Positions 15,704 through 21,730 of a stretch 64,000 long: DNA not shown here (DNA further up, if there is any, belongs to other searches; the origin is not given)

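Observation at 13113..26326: Two-component-linked envelope operon of unrecognised type: beta-barrel OMP, 1908-aa secreted giant, six-module FN3-like protein and lipoprotein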

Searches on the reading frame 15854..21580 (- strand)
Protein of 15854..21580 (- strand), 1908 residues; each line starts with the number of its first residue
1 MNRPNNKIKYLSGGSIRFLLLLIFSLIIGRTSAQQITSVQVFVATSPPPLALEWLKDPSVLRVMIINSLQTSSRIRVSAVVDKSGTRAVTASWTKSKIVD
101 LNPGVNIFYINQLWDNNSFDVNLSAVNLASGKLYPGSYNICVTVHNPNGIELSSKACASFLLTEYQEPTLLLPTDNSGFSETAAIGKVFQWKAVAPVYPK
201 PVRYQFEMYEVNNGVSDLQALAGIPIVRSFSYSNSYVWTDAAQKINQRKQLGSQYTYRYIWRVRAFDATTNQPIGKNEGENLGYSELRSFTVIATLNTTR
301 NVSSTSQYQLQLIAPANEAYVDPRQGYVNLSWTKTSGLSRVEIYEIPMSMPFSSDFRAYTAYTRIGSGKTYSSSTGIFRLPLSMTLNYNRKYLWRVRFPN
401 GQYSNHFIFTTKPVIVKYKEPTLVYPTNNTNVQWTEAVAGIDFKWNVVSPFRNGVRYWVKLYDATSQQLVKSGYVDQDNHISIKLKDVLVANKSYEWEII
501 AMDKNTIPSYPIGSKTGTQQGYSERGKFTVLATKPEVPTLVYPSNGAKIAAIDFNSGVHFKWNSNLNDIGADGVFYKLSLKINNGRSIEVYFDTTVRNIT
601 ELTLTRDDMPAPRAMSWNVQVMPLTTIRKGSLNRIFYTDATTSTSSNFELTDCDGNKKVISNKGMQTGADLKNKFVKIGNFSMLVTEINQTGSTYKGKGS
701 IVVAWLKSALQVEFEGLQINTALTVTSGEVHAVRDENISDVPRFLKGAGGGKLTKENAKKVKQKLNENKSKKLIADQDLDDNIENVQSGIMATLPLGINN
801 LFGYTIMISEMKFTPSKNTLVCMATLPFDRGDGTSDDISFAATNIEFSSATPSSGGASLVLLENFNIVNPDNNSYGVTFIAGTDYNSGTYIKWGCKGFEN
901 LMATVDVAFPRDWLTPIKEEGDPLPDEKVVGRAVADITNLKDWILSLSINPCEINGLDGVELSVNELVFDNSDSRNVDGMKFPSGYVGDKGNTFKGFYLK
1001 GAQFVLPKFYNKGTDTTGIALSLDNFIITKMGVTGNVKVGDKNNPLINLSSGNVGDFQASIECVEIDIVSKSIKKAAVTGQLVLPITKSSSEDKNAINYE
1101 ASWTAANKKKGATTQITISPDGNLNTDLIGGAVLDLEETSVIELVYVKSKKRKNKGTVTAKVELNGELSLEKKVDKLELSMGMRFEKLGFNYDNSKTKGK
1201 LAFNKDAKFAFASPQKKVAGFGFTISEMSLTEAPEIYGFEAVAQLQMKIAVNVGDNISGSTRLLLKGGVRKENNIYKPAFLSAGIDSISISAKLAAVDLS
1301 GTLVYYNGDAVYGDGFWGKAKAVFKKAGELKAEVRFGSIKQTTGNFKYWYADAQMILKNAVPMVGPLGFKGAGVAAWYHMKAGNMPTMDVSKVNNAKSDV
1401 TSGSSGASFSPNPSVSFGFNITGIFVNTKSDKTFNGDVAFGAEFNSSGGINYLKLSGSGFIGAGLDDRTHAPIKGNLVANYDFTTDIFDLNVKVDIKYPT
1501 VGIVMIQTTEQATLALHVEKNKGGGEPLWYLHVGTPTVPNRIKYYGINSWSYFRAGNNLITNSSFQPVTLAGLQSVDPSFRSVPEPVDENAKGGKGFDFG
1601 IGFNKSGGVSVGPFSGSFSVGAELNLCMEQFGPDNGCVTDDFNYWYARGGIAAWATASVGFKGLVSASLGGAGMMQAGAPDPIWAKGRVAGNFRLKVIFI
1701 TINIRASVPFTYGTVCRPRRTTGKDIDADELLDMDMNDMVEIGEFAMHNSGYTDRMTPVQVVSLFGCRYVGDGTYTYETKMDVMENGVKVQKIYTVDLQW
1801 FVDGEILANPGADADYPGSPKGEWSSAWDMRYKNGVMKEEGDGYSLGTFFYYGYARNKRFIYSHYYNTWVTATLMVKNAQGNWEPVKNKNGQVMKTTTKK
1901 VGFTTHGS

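Call 4: search_protein_families(library=pfam, proteins=[window:15854-21580:-], max_evalue=0.1)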
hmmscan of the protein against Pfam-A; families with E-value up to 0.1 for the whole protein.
window:15854-21580:- (1908 aa): 0 families

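Call 5: search_protein_families(library=ncbifam, proteins=[window:15854-21580:-], max_evalue=0.1)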
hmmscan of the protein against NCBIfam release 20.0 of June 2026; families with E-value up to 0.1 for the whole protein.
window:15854-21580:- (1908 aa): 0 families
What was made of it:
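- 15854..16420 (-): Giant protein, aa ~1721-1908: a poorly conserved C-terminal tail with no T9SS C-terminal domain. There are no Por_Secre_tail or CHU_C hits (calls 4, 5).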

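Call 6: search_solved_structures(query=window:15854-21580:-, max_evalue=1)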
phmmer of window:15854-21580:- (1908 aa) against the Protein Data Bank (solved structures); distinct sequences matched with E-value up to 1: 1.
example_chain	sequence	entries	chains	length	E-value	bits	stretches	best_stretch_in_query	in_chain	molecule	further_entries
8wqw_C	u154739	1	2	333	0.86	9.9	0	1374-1472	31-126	bsAb3 Fab-light chain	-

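Call 9: find_homologous_proteins(query=window:15854-21580:-)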
Query window:15854-21580:- (1908 aa): 3 proteins with E <= 0.001 among 8000 candidates.
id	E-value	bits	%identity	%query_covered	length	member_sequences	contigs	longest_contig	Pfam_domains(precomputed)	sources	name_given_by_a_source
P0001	0.0e+0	4363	100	100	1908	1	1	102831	-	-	-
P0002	0.0e+0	1373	40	77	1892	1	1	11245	-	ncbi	ncbi:MAG: hypothetical protein ACOYMA_11170 [Bacteroidia bacterium]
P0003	2.6e-8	50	27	14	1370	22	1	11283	-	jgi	jgi:hypothetical protein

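Call 10: find_encoding_contigs(protein=P0002, flank=10000)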
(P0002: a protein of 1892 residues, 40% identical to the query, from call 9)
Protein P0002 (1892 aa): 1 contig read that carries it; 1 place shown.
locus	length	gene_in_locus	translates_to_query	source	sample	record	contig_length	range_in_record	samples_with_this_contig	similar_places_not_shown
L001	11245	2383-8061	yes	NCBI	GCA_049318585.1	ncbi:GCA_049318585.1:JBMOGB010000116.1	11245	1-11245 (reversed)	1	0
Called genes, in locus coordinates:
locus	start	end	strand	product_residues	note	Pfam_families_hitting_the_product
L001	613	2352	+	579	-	-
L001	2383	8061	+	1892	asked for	-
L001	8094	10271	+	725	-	-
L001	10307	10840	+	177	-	-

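Call 11: find_encoding_contigs(protein=P0003, flank=10000)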
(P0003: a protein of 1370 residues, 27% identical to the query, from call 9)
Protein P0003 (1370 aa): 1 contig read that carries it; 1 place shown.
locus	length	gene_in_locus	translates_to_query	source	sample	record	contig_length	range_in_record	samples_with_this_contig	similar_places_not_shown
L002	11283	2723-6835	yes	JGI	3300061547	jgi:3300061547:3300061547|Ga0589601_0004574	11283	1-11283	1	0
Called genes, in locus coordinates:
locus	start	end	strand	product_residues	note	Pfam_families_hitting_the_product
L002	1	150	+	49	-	?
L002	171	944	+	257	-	-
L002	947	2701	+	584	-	-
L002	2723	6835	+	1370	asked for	-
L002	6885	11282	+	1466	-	?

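Call 31: find_homologous_proteins(query=A2)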
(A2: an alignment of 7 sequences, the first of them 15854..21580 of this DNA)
Query A2 (7 sequences) (1908 aa, profile of the alignment): 12 proteins with E <= 0.001 among 8000 candidates.
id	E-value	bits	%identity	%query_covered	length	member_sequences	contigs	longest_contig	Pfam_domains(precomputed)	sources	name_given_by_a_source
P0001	0.0e+0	2826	100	100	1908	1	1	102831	-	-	-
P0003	0.0e+0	1070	27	14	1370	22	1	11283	-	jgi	jgi:hypothetical protein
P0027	1.6e-21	93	25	11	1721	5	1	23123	PF00041.28,PF16656.12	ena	-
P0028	1.9e-20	90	25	14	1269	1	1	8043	PF00041.28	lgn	-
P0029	2.5e-20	89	29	4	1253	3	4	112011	PF00041.28,PF16656.12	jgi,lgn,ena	-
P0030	3.6e-20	89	29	5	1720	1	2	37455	PF21431.4,PF00041.28,PF16656.12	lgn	-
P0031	4.8e-20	88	29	4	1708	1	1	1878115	PF00041.28,PF16656.12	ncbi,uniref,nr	ncbi:fibronectin type III domain-containing protein [Flavobacterium sp. PL02]|uniref:fibronectin typ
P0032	6.3e-20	88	29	5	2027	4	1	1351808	PF00041.28,PF16656.12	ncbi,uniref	ncbi:hypothetical protein GCM10022422_33870 [Flavobacterium ginsengisoli]|uniref:Fibronectin type-II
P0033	3.3e-17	79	26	9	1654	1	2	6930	-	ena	-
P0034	2.5e-14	69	26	9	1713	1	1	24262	-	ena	-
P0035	5.2e-14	68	26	12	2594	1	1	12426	-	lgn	-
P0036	5.2e-14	68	26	9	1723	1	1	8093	-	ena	-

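Call 37: find_encoding_contigs(protein=P0031, flank=10000, max_places=1)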
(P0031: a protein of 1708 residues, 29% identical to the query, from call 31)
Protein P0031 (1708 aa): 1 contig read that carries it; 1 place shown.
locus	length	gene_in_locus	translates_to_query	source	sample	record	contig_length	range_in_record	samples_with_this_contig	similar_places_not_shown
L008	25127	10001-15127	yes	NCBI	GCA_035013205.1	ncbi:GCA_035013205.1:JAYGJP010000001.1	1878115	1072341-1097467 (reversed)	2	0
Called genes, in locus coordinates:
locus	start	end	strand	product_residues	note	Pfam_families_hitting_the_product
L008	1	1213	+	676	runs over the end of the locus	PF17804:TSP_NTD, PF00595:PDZ, PF13180:PDZ_2 (faint), PF03572:Peptidase_S41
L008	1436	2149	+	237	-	PF20772:TACO1_YebC_N, PF01709:Transcrip_reg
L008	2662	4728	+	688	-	-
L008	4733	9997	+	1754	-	PF13573:SprB, PF18962:Por_Secre_tail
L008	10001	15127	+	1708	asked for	PF00041:fn3 (faint), PF16656:Pur_ac_phosph_N (faint)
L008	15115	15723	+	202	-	-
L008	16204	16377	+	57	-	-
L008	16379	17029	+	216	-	-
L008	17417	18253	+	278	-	-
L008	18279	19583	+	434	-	PF01833:TIG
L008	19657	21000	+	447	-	PF18981:InlK_D3 (faint), PF00801:PKD, PF18911:PKD_4, PF00801:PKD, PF18911:PKD_4 (weak)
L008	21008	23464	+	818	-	-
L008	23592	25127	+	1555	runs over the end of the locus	-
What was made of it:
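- L008, Flavobacterium (call 37).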

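Call 55: find_related_loci(query=A2, collection=genome_contigs, flank=10000)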
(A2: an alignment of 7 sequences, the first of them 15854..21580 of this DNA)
Query A2 (1908 aa) in genome_contigs; peptide patterns used: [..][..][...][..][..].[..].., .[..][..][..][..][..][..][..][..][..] (x = any residue, [..] = any of these).
52 stretches matched a pattern; 16 encode a relative of the query (tblastn E <= 1e-3); 16 distinct loci.
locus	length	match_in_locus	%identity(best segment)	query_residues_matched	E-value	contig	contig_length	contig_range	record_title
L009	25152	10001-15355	51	35-1906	0e+0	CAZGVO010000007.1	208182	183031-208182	MAG TPA_asm: uncultured Bifidobacterium sp. isolate binchicken_co328_134 genome assembly, contig: NODE_38_length_208182_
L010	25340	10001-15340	42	47-1906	0e+0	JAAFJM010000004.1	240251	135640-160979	MAG: Bacteroidetes bacterium isolate bin39.metabat.b16b17b19.001 WN_Bacteroidetes_5_scaffold_4, whole genome shotgun seq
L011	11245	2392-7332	40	17-1742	0e+0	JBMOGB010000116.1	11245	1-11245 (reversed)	MAG: Bacteroidia bacterium isolate Deming_bin.278 contig17463, whole genome shotgun sequence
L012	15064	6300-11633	43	47-1906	0e+0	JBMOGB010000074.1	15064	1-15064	MAG: Bacteroidia bacterium isolate Deming_bin.278 contig11001, whole genome shotgun sequence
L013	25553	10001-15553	40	17-1906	0e+0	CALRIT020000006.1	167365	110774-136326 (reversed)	MAG: Vulcanococcus limneticus LL isolate JJ-10NR-37-1-mx-bin484 genome assembly, contig: JJ-MOC8C2-252-C19, whole genome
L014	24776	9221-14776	41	17-1906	0e+0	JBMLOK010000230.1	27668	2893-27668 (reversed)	MAG: Bacteroidia bacterium isolate LE_173636 NODE_2003_length_27668_cov_9.264984, whole genome shotgun sequence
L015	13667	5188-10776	40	1-1906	0e+0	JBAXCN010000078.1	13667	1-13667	MAG: Bacteroidota bacterium isolate ELA194 MAG194_78, whole genome shotgun sequence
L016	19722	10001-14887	26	9-1718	3e-81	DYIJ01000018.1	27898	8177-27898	MAG TPA_asm: Ignavibacterium album isolate TT109_32_7 Afr_mines_TT109_433_length_27898_cov_3_285099, whole genome shotgu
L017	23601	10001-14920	26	20-1737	7e-88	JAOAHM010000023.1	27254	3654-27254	MAG: Ignavibacteria bacterium isolate SKW60 k141_1382218, whole genome shotgun sequence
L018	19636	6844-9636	24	758-1695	2e-49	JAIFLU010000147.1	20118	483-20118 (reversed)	MAG: Bacteroidetes bacterium isolate bin_228 scaffold_2519, whole genome shotgun sequence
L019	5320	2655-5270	23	777-1662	3e-40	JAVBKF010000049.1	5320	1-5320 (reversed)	MAG: Bacillales bacterium isolate GLO_MAG_00207 c_000002622793, whole genome shotgun sequence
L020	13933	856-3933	22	676-1716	6e-37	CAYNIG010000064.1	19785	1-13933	MAG TPA_asm: uncultured Saprospiraceae bacterium isolate SRP173033_co1_56 genome assembly, contig: NODE_4837_length_1978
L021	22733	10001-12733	23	783-1717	3e-35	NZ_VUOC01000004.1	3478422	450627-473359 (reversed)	Chitinophaga agrisoli strain BN140078 contig_4, whole genome shotgun sequence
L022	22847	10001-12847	23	779-1700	8e-31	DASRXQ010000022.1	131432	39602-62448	MAG TPA_asm: Saprospiraceae bacterium isolate SMAG_U12566 k141_480890, whole genome shotgun sequence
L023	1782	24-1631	23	887-1458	8e-28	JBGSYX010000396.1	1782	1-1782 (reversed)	MAG: Cyclobacteriaceae bacterium isolate JTS-AC485 k141_3214403, whole genome shotgun sequence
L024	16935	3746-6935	22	622-1721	8e-15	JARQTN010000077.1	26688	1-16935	MAG: Lewinellaceae bacterium isolate bin_14 NODE_197_length_26688_cov_14.571246, whole genome shotgun sequence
